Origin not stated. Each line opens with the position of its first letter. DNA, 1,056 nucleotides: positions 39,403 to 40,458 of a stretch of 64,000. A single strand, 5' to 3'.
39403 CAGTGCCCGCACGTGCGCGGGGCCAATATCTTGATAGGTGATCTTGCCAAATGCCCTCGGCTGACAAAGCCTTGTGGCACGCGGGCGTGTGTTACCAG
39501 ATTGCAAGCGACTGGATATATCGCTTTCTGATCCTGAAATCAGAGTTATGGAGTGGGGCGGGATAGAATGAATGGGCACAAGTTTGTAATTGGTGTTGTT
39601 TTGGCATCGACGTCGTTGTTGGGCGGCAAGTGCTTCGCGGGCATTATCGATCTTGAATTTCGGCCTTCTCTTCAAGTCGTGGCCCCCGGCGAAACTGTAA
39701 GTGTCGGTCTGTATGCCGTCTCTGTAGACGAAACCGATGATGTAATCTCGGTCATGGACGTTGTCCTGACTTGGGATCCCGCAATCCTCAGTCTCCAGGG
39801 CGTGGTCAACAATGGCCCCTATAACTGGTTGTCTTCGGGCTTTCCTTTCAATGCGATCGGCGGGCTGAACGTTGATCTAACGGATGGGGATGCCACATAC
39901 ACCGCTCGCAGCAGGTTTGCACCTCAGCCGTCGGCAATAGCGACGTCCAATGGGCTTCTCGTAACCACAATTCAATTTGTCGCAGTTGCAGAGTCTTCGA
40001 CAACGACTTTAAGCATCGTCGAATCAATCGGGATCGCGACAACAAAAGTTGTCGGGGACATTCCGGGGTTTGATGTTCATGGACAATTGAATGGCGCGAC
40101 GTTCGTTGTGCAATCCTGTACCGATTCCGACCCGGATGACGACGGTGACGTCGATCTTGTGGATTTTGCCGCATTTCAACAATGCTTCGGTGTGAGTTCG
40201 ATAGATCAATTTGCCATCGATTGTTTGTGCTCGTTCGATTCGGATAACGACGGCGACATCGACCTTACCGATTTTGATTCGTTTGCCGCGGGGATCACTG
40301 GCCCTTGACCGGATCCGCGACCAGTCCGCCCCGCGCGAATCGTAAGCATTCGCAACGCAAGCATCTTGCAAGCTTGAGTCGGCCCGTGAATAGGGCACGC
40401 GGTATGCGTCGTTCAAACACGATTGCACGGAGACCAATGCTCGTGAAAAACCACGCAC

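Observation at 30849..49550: Same-strand island of six secreted proteins combining cohesin-like and dockerin-like modules: candidate non-cellulosomal surface-assembly system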

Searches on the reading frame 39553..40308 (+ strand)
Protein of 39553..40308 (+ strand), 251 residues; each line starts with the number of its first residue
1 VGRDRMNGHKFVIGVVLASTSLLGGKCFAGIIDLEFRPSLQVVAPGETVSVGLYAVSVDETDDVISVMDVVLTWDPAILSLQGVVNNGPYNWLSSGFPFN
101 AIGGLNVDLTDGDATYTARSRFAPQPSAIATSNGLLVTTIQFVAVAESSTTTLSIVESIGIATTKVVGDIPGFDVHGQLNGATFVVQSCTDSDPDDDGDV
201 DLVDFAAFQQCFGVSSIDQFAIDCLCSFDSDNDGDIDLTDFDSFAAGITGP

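Call 4: search_protein_families(library=pfam, proteins=[window:39553-40308:+], max_evalue=0.1)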
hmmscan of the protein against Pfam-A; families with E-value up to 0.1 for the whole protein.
window:39553-40308:+ (251 aa): 3 families
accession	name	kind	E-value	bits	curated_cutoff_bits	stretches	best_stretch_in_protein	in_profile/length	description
PF13499.12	EF-hand_7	-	0.027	15.3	30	1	193-241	12-62/67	EF-hand domain pair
PF13405.12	EF-hand_6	-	0.043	14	25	0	225-242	6-23/30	EF-hand domain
PF00963.24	Cohesin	-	0.077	13.6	24.1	0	44-99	11-62/139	Cohesin domain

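Call 5: search_protein_families(library=ncbifam, proteins=[window:39553-40308:+], max_evalue=0.1)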
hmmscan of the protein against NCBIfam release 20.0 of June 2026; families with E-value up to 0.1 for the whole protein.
window:39553-40308:+ (251 aa): 0 families

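Call 10: find_homologous_proteins(query=window:39553-40308:+)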
Query window:39553-40308:+ (251 aa): 21 proteins with E <= 0.001 among 1045 candidates.
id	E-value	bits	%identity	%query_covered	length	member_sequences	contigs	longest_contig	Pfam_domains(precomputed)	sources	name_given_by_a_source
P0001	2.7e-154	530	99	98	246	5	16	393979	-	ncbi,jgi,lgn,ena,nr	ncbi:MAG: hypothetical protein R3E58_01080 [Phycisphaerae bacterium]|nr:hypothetical protein [Phycis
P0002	8.6e-112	391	77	98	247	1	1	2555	-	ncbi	-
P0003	1.0e-67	246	53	99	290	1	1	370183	-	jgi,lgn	-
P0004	1.5e-67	246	56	88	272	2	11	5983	-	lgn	-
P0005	1.8e-67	245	54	93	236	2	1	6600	-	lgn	-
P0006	2.6e-56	209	64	65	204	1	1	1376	-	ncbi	-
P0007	2.3e-55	206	58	72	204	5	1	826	-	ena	-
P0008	4.5e-51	192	61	68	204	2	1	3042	-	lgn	-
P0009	1.0e-48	184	57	69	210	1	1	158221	-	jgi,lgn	-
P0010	2.8e-48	183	60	65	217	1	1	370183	-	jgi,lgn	-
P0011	3.3e-48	182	56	69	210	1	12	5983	-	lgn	-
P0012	6.0e-48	182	44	88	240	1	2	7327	-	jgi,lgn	jgi:hypothetical protein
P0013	7.6e-48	181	46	96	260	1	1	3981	-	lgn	-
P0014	2.2e-47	180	60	64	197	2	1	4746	-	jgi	jgi:hypothetical protein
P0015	7.4e-35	139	54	62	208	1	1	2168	-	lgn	-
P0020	1.2e-25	109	37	85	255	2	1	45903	-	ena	-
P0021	3.6e-21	94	37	54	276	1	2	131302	-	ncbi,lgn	-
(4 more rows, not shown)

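Call 13: search_solved_structures(query=A1, max_evalue=10, show_alignments=2)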
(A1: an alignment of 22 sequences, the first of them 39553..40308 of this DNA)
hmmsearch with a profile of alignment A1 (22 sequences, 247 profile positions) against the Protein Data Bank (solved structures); distinct sequences matched with E-value up to 10: 365 (the best 60 are shown).
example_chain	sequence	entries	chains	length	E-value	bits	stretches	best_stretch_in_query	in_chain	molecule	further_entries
2jnx_A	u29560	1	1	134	4.7e-07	32.4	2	187-244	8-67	Calcium binding protein 2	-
8aht_A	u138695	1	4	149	5.2e-07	32.2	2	186-240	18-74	Calmodulin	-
8x39_A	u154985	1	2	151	1.2e-06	31.1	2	186-244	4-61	Serine protease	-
8x3a_A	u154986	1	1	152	1.2e-06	31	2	186-244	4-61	Serine protease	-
2k0j_A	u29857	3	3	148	1.4e-06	30.8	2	186-240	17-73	calmodulin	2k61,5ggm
6hcs_A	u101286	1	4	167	1.6e-06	30.6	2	186-240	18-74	Calmodulin-1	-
2m7n_A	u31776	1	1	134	2.8e-06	29.8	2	187-244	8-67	Calcium-binding protein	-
1jfj_A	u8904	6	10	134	2.8e-06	29.8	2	187-244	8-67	CALCIUM-BINDING PROTEIN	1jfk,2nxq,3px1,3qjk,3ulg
1a2x_A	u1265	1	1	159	3.2e-06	29.6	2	181-240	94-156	TROPONIN C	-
9u9d_A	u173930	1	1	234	3.3e-06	29.6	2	181-240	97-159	Myosin light chain kinase, smooth muscle, deglutamylated form,Green fluorescent protein,Ca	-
7nqc_A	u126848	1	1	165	3.3e-06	29.6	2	186-240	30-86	Calmodulin-1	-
9jqi_A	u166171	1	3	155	3.4e-06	29.5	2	186-240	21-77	Calmodulin-1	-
4e50_A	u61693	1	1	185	4.1e-06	29.3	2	186-240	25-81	Calmodulin, Linker, IQ motif of Neurogranin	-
7t2q_A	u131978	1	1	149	4.2e-06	29.2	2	186-240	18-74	Calmodulin-1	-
9el6_C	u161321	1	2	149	4.3e-06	29.2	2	186-240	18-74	Calmodulin-1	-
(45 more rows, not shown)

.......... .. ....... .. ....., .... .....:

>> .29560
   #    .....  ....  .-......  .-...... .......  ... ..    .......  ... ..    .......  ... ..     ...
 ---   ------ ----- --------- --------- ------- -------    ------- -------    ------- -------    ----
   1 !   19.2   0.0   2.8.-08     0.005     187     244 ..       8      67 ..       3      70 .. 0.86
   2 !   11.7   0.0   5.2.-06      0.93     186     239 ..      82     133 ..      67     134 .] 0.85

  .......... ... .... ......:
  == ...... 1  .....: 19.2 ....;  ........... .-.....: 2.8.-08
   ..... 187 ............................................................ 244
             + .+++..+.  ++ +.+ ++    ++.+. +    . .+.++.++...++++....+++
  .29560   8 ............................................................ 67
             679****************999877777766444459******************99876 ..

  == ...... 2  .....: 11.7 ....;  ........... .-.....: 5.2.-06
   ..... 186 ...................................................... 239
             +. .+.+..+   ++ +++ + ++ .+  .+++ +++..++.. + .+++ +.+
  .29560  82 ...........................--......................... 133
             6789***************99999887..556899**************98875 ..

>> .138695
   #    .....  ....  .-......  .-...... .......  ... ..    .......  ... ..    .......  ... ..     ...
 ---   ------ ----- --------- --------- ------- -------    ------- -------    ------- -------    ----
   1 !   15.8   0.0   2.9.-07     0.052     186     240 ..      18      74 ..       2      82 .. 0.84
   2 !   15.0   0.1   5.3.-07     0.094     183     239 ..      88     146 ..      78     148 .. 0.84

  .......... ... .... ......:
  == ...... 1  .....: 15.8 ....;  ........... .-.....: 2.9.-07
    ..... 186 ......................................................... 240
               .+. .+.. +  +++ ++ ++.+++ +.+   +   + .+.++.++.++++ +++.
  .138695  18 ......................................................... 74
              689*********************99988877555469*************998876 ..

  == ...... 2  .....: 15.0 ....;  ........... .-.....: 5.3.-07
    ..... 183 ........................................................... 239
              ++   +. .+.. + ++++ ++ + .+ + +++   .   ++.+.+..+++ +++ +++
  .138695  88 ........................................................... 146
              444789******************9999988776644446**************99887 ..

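Call 20: predict_structure(alignment_id=A1)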
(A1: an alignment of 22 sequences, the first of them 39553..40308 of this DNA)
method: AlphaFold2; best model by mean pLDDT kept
length: 251 residues; sequences in the alignment: 22
mean_pLDDT: 88.2   pTM: 0.82
mean pLDDT of the five models: 88.2, 86.6, 86.4, 86.1, 85.8
residues with pLDDT >= 90: 178; 70-90: 43; 50-70: 17; < 50: 13
segments of 3 or more residues with pLDDT < 50: 1-11
pLDDT, mean of each block of 10 residues (from residue 1): 43 52 61 96 96 96 95 98 96 95 92 97 90 97 97 97 93 91 94 87 93 84 92 92 85 58
secondary structure, 60 per line:
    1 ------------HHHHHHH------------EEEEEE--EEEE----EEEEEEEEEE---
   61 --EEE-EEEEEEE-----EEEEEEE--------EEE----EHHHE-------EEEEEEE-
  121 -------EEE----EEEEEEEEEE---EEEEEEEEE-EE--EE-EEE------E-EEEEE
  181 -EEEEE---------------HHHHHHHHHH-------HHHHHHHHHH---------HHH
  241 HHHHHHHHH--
elements in order: H13-19 E32-37 E40-43 E48-57 E63-65 E67-73 E79-85 E94-96 E113-119 E128-130 E135-144 E148-156 E165-167 E176-180 E182-186 H202-211 H219-228 H238-249

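Call 23: fold_search(model_id=the predicted structure, library=pdb)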
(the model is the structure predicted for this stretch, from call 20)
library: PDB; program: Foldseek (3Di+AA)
matches with E <= 10: 1977; with E <= 0.001: 70
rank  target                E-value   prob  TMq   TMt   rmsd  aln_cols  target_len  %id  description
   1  6kgf_C                1.9e-08  1.00  0.46  0.76   3.3       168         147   13  Crystal structure of CaDoc0917(R16D)-CaCohA2 complex at pH 8.2 (released 2020-07-08)
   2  6kgc_A                6.7e-08  1.00  0.48  0.81   2.7       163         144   12  Crystal structure of CaDoc0917(R49D)-CaCohA2 complex at pH 5.4 (released 2020-07-08)
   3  5lxv_A                7.0e-08  1.00  0.47  0.66   6.3       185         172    9  Crystal structure of Ruminococcus flavefaciens scaffoldin C cohesin in complex with a dockerin from an uncharacterized (released 2016-10-19)
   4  5lxv_C                7.4e-08  1.00  0.45  0.62   6.7       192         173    8  Crystal structure of Ruminococcus flavefaciens scaffoldin C cohesin in complex with a dockerin from an uncharacterized (released 2016-10-19)
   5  4uyq_A                9.9e-08  1.00  0.47  0.77   3.1       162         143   14  High resolution structure of the third cohesin ScaC in complex with the ScaB dockerin with a mutation in the C-termina (released 2015-04-15)
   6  6kgd_A                1.4e-07  1.00  0.48  0.79   2.9       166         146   13  Crystal structure of CaDoc0917(R49D)-CaCohA2 complex at pH 8.0 (released 2020-07-08)
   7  6kgf_A                1.8e-07  1.00  0.46  0.77   3.1       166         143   13  Crystal structure of CaDoc0917(R16D)-CaCohA2 complex at pH 8.2 (released 2020-07-08)
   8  4ums                  2.2e-07  1.00  0.43  0.66   4.1       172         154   14  The crystal structure of the seventh ScaB type I cohesin from Pseudobacteroides cellulosolvens (released 2015-05-06)
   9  1g1k_A                3.4e-07  1.00  0.41  0.67   4.4       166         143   14  COHESIN MODULE FROM THE CELLULOSOME OF CLOSTRIDIUM CELLULOLYTICUM (released 2000-11-22)
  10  6kge_A                3.6e-07  1.00  0.45  0.77   3.2       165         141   14  Crystal structure of CaDoc0917(R16D)-CaCohA2 complex at pH 5.5 (released 2020-07-08)
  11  4fl4_C                3.6e-07  1.00  0.21  0.18  28.2       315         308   16  Scaffoldin conformation and dynamics revealed by a ternary complex from the Clostridium thermocellum cellulosome (released 2012-06-27)
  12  2vn6_A                4.3e-07  1.00  0.39  0.60   6.4       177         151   12  The Clostridium cellulolyticum dockerin displays a dual binding mode for its cohesin partner (released 2008-05-13)
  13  2jh2_A                5.1e-07  1.00  0.44  0.79   3.1       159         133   14  X-ray crystal structure of a cohesin-like module from Clostridium perfringens (released 2007-11-06)
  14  3kcp_A                5.1e-07  1.00  0.21  0.17  27.7       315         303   14  Crystal structure of interacting Clostridium thermocellum multimodular components (released 2010-02-09)
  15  4wi0_A                5.7e-07  1.00  0.36  0.51   9.3       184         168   15  Crystal structure of Coh3ScaB-XDoc_M2ScaA complex: A C-terminal interface mutant of type II Cohesin-X-Dockerin complex (released 2015-10-07)
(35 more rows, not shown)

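Call 24: find_encoding_contigs(protein=P0003, flank=10000, max_places=3)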
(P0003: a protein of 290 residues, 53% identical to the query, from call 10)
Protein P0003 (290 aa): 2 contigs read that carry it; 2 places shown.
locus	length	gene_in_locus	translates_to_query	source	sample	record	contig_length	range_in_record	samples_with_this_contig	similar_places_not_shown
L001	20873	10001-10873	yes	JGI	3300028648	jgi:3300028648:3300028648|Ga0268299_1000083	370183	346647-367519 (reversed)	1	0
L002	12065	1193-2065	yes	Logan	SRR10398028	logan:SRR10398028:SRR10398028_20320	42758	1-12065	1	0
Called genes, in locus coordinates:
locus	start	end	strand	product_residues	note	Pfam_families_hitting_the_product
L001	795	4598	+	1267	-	PF00932:LTD, PF00404:Dockerin_1 (faint), PF00932:LTD, PF02494:HYR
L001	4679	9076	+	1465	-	PF00963:Cohesin (faint), PF23237:HYR_4C (faint), PF02494:HYR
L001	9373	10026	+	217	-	-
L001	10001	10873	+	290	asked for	-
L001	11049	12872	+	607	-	PF23237:HYR_4C (faint)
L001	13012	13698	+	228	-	-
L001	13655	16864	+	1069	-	PF07452:CHRD (weak), PF00932:LTD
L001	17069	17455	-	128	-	-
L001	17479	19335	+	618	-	-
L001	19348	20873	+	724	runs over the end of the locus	PF05378:Hydant_A_N, PF01968:Hydantoinase_A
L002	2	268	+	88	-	?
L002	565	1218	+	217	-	-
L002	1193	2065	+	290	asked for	-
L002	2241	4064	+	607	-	PF23237:HYR_4C (faint)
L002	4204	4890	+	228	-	-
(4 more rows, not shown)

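Call 25: find_encoding_contigs(protein=P0009, flank=10000, max_places=3)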
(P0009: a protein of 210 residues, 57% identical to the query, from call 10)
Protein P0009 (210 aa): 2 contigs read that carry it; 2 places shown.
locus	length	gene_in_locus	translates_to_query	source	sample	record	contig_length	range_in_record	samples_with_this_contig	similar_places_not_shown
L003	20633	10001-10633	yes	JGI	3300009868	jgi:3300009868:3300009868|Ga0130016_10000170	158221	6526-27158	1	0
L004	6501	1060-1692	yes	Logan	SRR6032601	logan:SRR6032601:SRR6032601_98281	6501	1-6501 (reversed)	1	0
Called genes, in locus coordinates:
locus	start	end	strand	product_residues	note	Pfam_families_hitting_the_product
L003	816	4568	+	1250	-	PF00932:LTD, PF02494:HYR (weak), PF00404:Dockerin_1 (weak)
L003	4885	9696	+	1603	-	PF02494:HYR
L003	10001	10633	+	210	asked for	-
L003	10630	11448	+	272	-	-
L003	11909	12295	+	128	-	-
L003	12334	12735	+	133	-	-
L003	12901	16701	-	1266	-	PF00873:ACR_tran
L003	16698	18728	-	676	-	PF19335:HMBD, PF25919:BSH_CusB, PF25973:BSH_CzcB (weak), PF25944:Beta-barrel_RND (faint), PF25954:Beta-barrel_RND_2, PF19335:HMBD, PF25975:CzcB_C (weak)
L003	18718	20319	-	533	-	PF02321:OEP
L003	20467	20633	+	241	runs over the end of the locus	PF07638:Sigma70_ECF (weak), PF04542:Sigma70_r2, PF08281:Sigma70_r4_2, PF04545:Sigma70_r4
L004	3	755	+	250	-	?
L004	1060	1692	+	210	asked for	-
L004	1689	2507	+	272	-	-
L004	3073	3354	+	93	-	-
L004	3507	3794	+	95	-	-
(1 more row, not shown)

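Call 37: search_protein_families(library=pfam, alignment_id=A4, max_evalue=0.01)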
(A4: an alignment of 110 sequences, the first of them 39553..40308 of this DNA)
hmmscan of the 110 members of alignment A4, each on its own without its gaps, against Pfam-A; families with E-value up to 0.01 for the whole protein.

A. member 1, window:39553-40308:+ (251 aa): 0 families

B. families by the number of members that match (of 110 scanned): 13 families
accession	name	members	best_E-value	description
PF00404.24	Dockerin_1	17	4.2e-15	Dockerin type I domain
PF07589.16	PEP-CTERM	11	5.9e-06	PEP-CTERM motif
PF00963.24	Cohesin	7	4.5e-10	Cohesin domain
PF18203.6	IPTL-CTERM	3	0.00016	IPTL-CTERM motif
PF13499.12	EF-hand_7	2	0.0008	EF-hand domain pair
PF00526.23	Dicty_CTDC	1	1e-08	Dictyostelium (slime mold) repeat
PF13620.12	CarboxypepD_reg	1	2.3e-05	Carboxypeptidase regulatory-like domain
PF00200.28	Disintegrin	1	0.0008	Disintegrin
PF13405.12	EF-hand_6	1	0.0012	EF-hand domain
PF01839.29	FG-GAP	1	0.0025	FG-GAP repeat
PF13833.12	EF-hand_8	1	0.0045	EF-hand domain pair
PF00036.39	EF-hand_1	1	0.0051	EF hand domain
PF13517.12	FG-GAP_3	1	0.0079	FG-GAP-like repeat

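Call 51: find_encoding_contigs(protein=P0021, flank=10000, max_places=1)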
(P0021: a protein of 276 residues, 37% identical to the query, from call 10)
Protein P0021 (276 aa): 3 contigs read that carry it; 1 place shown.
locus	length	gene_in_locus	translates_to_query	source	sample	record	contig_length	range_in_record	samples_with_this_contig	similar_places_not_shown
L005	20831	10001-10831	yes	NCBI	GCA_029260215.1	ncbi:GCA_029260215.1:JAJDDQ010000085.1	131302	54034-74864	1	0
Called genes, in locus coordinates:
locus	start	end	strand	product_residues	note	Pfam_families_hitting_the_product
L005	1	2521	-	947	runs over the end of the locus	-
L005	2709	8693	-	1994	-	PF07995:GSDH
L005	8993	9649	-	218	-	-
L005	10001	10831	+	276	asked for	-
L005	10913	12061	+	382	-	PF14520:HHH_5 (weak), PF02481:DNA_processg_A, PF18306:LDcluster4 (faint), PF17782:WHD_DprA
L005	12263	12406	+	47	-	-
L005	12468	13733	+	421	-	-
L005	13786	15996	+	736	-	-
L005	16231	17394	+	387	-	PF02771:Acyl-CoA_dh_N, PF02770:Acyl-CoA_dh_M, PF00441:Acyl-CoA_dh_1, PF08028:Acyl-CoA_dh_2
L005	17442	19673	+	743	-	PF00676:E1_dh, PF02779:Transket_pyr, PF02780:Transketolase_C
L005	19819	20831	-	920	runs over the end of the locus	PF00675:Peptidase_M16, PF05193:Peptidase_M16_C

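Call 52: find_encoding_contigs(protein=P0020, flank=10000, max_places=1)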
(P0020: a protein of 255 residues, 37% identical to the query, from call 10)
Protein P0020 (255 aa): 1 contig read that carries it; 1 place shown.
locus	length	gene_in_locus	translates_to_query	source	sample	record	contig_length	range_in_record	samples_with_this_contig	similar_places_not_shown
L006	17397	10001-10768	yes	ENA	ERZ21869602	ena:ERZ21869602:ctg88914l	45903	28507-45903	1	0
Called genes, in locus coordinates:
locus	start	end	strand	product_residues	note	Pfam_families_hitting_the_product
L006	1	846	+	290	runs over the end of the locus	PF13489:Methyltransf_23, PF13847:Methyltransf_31 (weak), PF08241:Methyltransf_11, PF08242:Methyltransf_12, PF13649:Methyltransf_25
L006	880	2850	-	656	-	-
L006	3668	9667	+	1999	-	PF02494:HYR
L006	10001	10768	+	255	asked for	-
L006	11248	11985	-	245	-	-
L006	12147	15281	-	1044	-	-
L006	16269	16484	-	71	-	-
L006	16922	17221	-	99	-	-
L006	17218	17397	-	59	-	?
